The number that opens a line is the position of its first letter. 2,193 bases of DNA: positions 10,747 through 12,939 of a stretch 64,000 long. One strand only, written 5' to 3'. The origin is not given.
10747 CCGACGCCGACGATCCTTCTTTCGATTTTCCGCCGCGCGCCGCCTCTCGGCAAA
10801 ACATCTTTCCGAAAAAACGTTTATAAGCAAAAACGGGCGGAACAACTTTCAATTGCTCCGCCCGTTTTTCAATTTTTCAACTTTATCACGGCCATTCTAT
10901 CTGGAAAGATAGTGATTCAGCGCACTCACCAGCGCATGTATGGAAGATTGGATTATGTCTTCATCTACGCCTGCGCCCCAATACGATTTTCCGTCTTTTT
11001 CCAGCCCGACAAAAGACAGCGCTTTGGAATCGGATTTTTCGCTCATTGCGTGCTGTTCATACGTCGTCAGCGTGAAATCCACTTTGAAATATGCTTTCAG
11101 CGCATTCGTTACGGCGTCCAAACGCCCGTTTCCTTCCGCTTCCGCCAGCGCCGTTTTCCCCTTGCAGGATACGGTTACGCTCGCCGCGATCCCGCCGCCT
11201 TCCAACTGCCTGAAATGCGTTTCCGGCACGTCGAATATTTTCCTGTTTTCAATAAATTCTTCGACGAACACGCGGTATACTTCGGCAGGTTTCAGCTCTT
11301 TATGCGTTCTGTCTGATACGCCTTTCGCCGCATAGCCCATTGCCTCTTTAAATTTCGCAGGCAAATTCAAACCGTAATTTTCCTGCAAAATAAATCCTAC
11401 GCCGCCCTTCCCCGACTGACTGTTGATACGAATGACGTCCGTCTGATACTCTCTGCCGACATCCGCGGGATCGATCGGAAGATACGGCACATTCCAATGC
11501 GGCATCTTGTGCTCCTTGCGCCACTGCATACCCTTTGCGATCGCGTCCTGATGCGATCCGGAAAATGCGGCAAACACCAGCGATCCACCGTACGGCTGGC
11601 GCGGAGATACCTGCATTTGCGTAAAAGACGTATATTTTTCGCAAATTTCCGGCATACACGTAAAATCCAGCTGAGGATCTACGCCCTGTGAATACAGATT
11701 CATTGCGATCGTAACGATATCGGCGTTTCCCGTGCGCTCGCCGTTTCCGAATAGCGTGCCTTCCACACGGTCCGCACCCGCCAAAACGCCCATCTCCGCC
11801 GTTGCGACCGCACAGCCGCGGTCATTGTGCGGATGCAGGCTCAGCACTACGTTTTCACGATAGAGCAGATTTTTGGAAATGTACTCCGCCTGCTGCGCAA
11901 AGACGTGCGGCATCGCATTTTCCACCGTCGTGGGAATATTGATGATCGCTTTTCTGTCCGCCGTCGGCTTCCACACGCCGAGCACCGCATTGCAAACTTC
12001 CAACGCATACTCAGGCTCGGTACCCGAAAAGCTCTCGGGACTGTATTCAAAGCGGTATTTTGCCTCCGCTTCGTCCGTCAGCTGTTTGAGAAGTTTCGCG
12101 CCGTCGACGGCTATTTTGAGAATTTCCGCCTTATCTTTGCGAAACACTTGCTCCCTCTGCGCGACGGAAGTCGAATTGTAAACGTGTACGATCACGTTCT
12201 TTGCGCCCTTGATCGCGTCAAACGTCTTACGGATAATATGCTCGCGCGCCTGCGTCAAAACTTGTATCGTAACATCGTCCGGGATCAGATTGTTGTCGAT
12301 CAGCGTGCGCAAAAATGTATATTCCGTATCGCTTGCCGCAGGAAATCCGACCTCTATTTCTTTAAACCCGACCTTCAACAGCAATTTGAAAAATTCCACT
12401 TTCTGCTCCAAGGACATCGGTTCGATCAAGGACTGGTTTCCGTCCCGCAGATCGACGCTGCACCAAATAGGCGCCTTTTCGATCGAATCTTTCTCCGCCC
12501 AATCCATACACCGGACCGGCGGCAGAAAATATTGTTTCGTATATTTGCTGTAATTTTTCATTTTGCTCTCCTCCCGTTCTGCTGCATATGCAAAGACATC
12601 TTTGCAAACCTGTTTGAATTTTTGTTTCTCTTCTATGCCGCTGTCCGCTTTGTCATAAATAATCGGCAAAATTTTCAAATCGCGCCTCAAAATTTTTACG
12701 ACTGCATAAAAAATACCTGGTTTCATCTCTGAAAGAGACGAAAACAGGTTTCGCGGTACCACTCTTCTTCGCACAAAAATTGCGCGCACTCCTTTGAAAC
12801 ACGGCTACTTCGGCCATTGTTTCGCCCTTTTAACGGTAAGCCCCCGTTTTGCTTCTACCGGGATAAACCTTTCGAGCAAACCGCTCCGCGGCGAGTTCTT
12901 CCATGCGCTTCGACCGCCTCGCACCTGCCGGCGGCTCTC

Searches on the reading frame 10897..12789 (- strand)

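Call 33: search_protein_families(library=pfam, proteins=[window:10897-12789:-], max_evalue=0.00001)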
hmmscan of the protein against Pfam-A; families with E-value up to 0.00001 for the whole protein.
window:10897-12789:- (630 aa): 3 families
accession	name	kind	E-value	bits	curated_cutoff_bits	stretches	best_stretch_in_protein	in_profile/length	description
PF00682.25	HMGL-like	-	3.9e-70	236.7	29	1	107-382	2-256/260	HMGL-like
PF22615.1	IPMS_D2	-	3.9e-32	110.8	27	1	404-469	2-66/66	Alpha-isopropylmalate synthase, post-catalytic domain-like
PF08502.15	LeuA_dimer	-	6.5e-27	94.4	24.9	1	498-627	1-130/131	LeuA allosteric (dimerisation) domain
